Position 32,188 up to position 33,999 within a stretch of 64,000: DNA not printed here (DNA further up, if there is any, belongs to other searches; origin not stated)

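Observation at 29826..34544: Uncharacterised three-gene operon: J-domain protein, MshEN-AAA+ ATPase, and a giant helical-repeat/MORN protein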

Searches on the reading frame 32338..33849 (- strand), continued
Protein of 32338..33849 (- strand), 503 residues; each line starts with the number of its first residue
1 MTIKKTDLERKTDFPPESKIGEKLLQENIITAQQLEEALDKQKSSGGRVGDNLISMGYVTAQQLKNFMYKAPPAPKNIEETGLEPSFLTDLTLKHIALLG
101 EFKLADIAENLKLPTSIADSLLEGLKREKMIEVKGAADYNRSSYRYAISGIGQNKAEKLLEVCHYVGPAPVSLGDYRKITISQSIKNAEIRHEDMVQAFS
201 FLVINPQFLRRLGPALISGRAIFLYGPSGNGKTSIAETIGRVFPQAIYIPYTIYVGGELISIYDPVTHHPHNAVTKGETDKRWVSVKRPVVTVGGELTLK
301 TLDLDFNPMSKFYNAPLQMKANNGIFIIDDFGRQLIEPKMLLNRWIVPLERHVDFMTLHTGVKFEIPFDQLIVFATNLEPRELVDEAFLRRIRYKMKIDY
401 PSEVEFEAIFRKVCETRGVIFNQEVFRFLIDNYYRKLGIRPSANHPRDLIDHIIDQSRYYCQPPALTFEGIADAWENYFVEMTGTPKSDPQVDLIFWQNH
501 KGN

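Call 25: search_solved_structures(query=window:32338-33849:-, max_evalue=1, show_alignments=2)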
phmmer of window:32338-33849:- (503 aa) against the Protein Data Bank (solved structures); distinct sequences matched with E-value up to 1: 161 (the best 60 are shown).
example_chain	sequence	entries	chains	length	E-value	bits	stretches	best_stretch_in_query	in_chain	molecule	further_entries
5htl_A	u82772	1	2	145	7e-09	38.1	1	18-71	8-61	MSHA biogenesis protein MshE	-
6f8l_G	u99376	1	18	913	3.9e-08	35.6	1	8-64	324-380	Type IV pilus assembly protein PilF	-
5zfr_A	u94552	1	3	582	2.1e-06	29.9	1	16-76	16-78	Type IV pilus biogenesis ATPase PilB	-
3jc8_Ba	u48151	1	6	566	4.9e-06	28.7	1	18-89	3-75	Type IV-A pilus assembly ATPase PilB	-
6p12_B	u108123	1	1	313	2.6e-05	26.3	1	354-429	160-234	Drosophila melanogaster Spastin AAA domain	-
3b9p_A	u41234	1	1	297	3.8e-05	25.8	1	353-429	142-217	CG5977-PA, isoform A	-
6p11_B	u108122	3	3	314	4.5e-05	25.5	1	353-429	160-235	Drosophila melanogaster Spastin AAA domain | Spastin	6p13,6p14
6nyv_B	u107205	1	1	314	4.5e-05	25.5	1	353-429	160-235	Spastin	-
6olj_C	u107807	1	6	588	8.8e-05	24.6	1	17-80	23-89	Type IV pilus biogenesis ATPase PilB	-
5tsg_B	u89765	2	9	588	8.8e-05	24.6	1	17-80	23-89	Type IV pilus biogenesis ATPase PilB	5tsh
6p07_A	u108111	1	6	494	0.00019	23.5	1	354-429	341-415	Spastin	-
6nyw_B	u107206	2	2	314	0.0008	21.4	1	353-429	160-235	Spastin | Drosophila melanogaster Spastin AAA domain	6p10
5z6q_A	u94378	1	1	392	0.0023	19.9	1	184-240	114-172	Spastin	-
3vfd_A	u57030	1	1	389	0.0023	19.9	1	184-240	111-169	Spastin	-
5z6r_A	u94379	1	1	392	0.0024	19.8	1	184-240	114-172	Spastin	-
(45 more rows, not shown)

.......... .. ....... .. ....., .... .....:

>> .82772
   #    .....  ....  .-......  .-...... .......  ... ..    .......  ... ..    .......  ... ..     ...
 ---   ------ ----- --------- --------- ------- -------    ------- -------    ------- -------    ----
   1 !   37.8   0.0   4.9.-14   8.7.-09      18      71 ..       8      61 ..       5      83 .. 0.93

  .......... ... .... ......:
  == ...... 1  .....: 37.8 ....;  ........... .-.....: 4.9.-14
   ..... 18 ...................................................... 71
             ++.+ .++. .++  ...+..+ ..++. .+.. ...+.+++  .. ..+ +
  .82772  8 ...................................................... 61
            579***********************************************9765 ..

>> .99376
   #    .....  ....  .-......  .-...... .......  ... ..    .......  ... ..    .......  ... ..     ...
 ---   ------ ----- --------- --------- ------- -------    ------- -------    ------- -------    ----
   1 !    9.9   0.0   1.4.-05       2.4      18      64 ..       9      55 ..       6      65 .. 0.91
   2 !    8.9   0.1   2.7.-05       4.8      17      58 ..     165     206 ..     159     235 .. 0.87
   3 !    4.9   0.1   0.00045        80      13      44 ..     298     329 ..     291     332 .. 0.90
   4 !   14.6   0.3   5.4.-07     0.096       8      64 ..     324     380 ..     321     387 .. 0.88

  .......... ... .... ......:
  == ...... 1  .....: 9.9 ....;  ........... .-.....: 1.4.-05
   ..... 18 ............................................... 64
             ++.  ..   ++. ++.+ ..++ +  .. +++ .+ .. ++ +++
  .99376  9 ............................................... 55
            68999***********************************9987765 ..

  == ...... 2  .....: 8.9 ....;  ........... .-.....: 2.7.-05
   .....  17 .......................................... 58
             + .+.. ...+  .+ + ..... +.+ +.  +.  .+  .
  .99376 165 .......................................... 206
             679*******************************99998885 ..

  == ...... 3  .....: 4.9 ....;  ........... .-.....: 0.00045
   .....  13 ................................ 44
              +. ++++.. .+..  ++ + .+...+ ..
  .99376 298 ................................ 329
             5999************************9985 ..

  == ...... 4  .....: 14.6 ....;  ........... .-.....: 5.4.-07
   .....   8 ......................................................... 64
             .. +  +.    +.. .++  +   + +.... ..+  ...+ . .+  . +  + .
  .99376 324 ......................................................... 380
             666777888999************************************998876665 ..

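Call 42: find_related_loci(query=window:32338-33849:-, collection=metagenome_contigs, flank=5000)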
Query window:32338-33849:- (503 aa) in metagenome_contigs; peptide patterns used: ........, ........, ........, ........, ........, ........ (x = any residue, [..] = any of these).
131 stretches matched a pattern; 63 encode a relative of the query (tblastn E <= 1e-3); 63 distinct loci.
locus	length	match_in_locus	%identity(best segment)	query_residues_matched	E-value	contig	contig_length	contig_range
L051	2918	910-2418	95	1-503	0e+0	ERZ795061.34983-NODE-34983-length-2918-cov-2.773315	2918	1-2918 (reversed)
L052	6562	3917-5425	93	1-503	0e+0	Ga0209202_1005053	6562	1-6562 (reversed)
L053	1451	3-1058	93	152-503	0e+0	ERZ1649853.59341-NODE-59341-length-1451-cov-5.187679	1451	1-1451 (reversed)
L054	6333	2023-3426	59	20-482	0e+0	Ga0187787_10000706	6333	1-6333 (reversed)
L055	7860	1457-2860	58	20-482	0e+0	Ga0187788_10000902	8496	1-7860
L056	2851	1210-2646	58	19-496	0e+0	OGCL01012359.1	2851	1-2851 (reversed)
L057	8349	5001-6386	57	20-482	0e+0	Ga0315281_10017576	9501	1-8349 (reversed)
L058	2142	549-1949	58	17-482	0e+0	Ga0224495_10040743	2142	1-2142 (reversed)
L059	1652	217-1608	58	20-482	0e+0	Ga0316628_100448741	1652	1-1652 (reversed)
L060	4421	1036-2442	58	20-487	0e+0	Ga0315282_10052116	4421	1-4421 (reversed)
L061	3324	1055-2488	57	4-482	0e+0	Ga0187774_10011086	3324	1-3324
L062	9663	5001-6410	56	20-492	0e+0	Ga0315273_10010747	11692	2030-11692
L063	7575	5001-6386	57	20-482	0e+0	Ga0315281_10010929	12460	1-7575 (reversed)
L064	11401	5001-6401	60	16-482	0e+0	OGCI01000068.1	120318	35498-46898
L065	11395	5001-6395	56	19-482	0e+0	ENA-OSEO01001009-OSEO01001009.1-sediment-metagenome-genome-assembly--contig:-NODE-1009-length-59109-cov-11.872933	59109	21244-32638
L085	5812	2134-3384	42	71-489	3e-107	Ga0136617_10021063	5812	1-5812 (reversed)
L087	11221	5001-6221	42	71-479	4e-107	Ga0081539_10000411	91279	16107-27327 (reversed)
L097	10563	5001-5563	91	1-503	4e-98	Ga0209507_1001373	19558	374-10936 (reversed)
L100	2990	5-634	63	264-482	8e-95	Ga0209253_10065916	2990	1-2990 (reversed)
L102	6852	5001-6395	56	19-482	0e+0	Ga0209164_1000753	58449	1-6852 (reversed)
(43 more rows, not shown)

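Call 44: predict_structure(alignment_id=A3)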
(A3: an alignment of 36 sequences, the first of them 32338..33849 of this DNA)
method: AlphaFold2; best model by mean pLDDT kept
length: 503 residues; sequences in the alignment: 36
mean_pLDDT: 73.1   pTM: 0.70
mean pLDDT of the five models: 73.1, 69.4, 69.4, 65.6, 65.3
residues with pLDDT >= 90: 96; 70-90: 227; 50-70: 118; < 50: 62
segments of 3 or more residues with pLDDT < 50: 1-18, 346-353, 384-397, 482-490, 498-503
pLDDT, mean of each block of 10 residues (from residue 1): 29 40 80 89 82 87 74 89 90 91 93 93 93 81 88 92 87 83 71 81 75 72 64 74 78 83 81 66 85 55 52 68 65 55 48 51 57 63 49 48 86 85 94 83 80 84 88 74 41 50 27
secondary structure, 60 per line:
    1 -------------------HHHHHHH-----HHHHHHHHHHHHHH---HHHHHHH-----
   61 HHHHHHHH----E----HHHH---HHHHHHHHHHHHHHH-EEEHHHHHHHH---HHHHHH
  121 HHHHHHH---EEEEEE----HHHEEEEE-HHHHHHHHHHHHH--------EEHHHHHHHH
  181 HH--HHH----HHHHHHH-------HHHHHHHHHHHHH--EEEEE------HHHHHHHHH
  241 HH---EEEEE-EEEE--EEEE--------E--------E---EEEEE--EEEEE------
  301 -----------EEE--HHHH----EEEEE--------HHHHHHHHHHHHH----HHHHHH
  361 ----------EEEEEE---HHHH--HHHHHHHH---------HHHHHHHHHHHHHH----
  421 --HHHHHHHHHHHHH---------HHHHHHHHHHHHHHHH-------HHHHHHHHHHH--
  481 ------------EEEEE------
elements in order: H20-26 H32-45 H49-55 H61-68 H78-81 H85-99 E101-103 H104-111 H115-127 E131-136 E144-148 H150-162 H173-182 H192-198 H206-218 E221-225 H232-242 E246-250 E252-255 E258-261 E283-287 E290-294 E312-314 H317-320 E325-329 H338-350 H355-360 E371-376 H380-383 H386-393 H403-416 H423-435 H445-460 H468-478 E493-497

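Call 47: fold_search(model_id=the predicted structure, library=pdb)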
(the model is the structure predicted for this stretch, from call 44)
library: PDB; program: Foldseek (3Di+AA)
matches with E <= 10: 1592; with E <= 0.001: 12
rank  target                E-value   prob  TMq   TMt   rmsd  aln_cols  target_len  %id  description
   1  8p49_D                8.3e-10  1.00  0.30  0.42  15.2       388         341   13  Uncharacterized Q8U0N8 protein from Pyrococcus furiosus (released 2023-11-29)
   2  8p49_A                4.0e-09  1.00  0.30  0.38  15.7       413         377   12  Uncharacterized Q8U0N8 protein from Pyrococcus furiosus (released 2023-11-29)
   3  8p49_C                5.3e-09  1.00  0.31  0.41  15.4       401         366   14  Uncharacterized Q8U0N8 protein from Pyrococcus furiosus (released 2023-11-29)
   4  8p49_B                5.3e-09  1.00  0.29  0.39  15.5       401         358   13  Uncharacterized Q8U0N8 protein from Pyrococcus furiosus (released 2023-11-29)
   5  8p49_F                5.6e-09  1.00  0.29  0.38  16.4       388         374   13  Uncharacterized Q8U0N8 protein from Pyrococcus furiosus (released 2023-11-29)
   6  8p49_E                7.9e-09  1.00  0.30  0.38  15.5       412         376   12  Uncharacterized Q8U0N8 protein from Pyrococcus furiosus (released 2023-11-29)
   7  7p0m_B                4.0e-05  1.00  0.19  0.18  18.7       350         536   17  Human mitochondrial Lon protease with substrate in the ATPase and protease domains (released 2021-08-11)
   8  7krz_C                2.6e-04  0.99  0.21  0.20  18.4       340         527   17  Human mitochondrial LONP1 in complex with Bortezomib (released 2021-02-24)
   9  7ksm_D                3.4e-04  0.97  0.21  0.20  18.9       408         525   16  Human mitochondrial LONP1 with endogenous substrate (released 2020-12-02)
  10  7ksm_A                7.0e-04  0.99  0.23  0.22  19.4       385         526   12  Human mitochondrial LONP1 with endogenous substrate (released 2020-12-02)
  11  7sxo_D                7.4e-04  0.97  0.20  0.18  19.2       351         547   13  Yeast Lon (PIM1) with endogenous substrate (released 2022-01-12)
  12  9cc3_D                7.8e-04  0.98  0.21  0.20  18.1       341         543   16  Human Mitochondrial LONP1 Stall State + casein (released 2024-08-07)
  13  6on2_A                1.0e-03  0.91  0.21  0.20  19.2       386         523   16  Lon Protease from Yersinia pestis with Y2853 substrate (released 2019-05-01)
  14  6pcp_A                1.3e-03  1.00  0.14  0.47  12.5       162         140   15  Mechanism for regulation of DNA binding of Bordetella bronchiseptica BpsR by 6-hydroxynicotinic acid (released 2019-11-06)
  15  1s3j_A                1.5e-03  1.00  0.14  0.45  12.9       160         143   16  X-ray crystal structure of YusO protein from Bacillus subtilis (released 2004-04-13)
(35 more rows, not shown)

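Call 60: search_protein_families(library=pfam, proteins=[L087:1803-2822:+, L087:391-1755:+, L087:6283-7398:+, L023:5690-6940:-, L085:965-1960:+, L021:4632-5489:+, L021:5458-6831:+, L031:12072-13361:+, L100:1248-1661:-, L102:2447-4942:+], max_evalue=0.001)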
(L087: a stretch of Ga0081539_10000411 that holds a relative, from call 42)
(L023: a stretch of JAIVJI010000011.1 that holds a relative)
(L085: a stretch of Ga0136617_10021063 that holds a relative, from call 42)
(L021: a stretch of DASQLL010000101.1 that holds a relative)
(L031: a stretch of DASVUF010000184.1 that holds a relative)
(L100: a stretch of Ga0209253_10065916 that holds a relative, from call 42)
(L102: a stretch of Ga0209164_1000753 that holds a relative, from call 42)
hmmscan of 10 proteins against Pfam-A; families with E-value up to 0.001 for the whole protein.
L087:1803-2822:+ (339 aa): 1 family
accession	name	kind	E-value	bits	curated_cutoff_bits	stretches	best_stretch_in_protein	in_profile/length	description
PF00482.28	T2SSF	-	5.8e-18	65.5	25.2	1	171-296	1-123/125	Type II secretion system (T2SS), protein F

L087:391-1755:+ (454 aa): 5 families
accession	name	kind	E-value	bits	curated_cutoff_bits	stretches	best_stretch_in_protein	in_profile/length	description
PF00437.27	T2SSE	-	6.9e-64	216.3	24.9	1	104-385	4-283/370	Type II/IV secretion system protein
PF13191.12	AAA_16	-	1.7e-05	25.8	32.6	1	214-266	6-58/167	AAA ATPase domain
PF00005.33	ABC_tran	-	7.5e-05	23.8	25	1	226-281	6-52/137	ABC transporter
PF13555.12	AAA_29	-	0.00043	20.4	27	1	229-253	20-44/61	P-loop containing region of AAA domain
PF13521.12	AAA_28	-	0.00068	20.3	27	0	234-268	2-32/164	AAA domain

L087:6283-7398:+ (371 aa): 1 family
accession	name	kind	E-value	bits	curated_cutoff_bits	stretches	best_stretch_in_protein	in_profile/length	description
PF01464.25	SLT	-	3e-30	104.6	21.3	1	250-349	2-107/117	Transglycosylase SLT domain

L023:5690-6940:- (416 aa): 0 families

L085:965-1960:+ (331 aa): 17 families
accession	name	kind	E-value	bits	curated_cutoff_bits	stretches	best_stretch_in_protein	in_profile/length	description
PF13414.12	TPR_11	-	1.5e-22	79.4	26.8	3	131-172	1-42/42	TPR repeat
PF07719.23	TPR_2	-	4.3e-22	76.8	27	1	192-225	1-34/34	Tetratricopeptide repeat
PF00515.34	TPR_1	-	6.9e-20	70.4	27.8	0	193-225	2-34/34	Tetratricopeptide repeat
PF14559.12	TPR_19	-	3e-18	66.3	25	3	134-194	1-61/68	Tetratricopeptide repeat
PF13181.12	TPR_8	-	3.5e-15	55.2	25.7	0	159-190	2-33/34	Tetratricopeptide repeat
PF13428.12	TPR_14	-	4.7e-15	55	23.5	2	261-299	6-44/44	Tetratricopeptide repeat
PF13432.12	TPR_16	-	7.5e-15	55.5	32.7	2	197-246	2-51/65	Tetratricopeptide repeat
PF13431.12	TPR_17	-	1.3e-14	53.5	24.4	1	216-245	3-32/34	Tetratricopeptide repeat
PF13424.12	TPR_12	-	9.5e-14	51.8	30.1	1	260-311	7-66/77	Tetratricopeptide repeat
PF13176.12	TPR_7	-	6e-10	38.9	27.9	0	160-192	1-35/36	Tetratricopeptide repeat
PF12895.13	ANAPC3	-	7.1e-07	29.9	27.2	1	181-249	12-79/82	Anaphase-promoting complex, cyclosome, subunit 3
PF23914.1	TPR_CcmH_CycH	-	1.7e-06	28.4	42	0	175-251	67-146/158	Cytochrome c-type biogenesis protein H TPR domain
PF20308.4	TPR-S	-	3.9e-06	27.8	27.6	0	207-253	1-45/102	Tetratricopeptide Repeats-Sensor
PF13371.12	TPR_9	-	4.2e-06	27.1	35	0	173-227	10-64/73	Tetratricopeptide repeat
PF03704.23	BTAD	-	5.2e-06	27.3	22.1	0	129-187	67-125/146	Bacterial transcriptional activator domain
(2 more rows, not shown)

L021:4632-5489:+ (285 aa): 0 families

L021:5458-6831:+ (457 aa): 2 families
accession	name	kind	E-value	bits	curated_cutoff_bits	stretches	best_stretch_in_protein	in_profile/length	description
PF13519.12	VWA_2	-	5.9e-13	49.8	27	1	208-306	1-106/107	von Willebrand factor type A domain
PF00092.34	VWA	-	6.6e-13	49.7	23.8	1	207-360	1-160/174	von Willebrand factor type A domain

L031:12072-13361:+ (429 aa): 1 family
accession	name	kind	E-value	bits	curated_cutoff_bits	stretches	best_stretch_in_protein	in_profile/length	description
PF13393.11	tRNA-synt_His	-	3.2e-76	257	25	1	78-383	7-308/308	Histidyl-tRNA synthetase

L100:1248-1661:- (137 aa): 1 family
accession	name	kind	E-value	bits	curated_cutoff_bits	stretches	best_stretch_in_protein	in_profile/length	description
PF02604.26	PhdYeFM_antitox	-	3.3e-07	30.4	29.8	1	47-88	2-43/74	Antitoxin Phd_YefM, type II toxin-antitoxin system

L102:2447-4942:+ (831 aa): 0 families
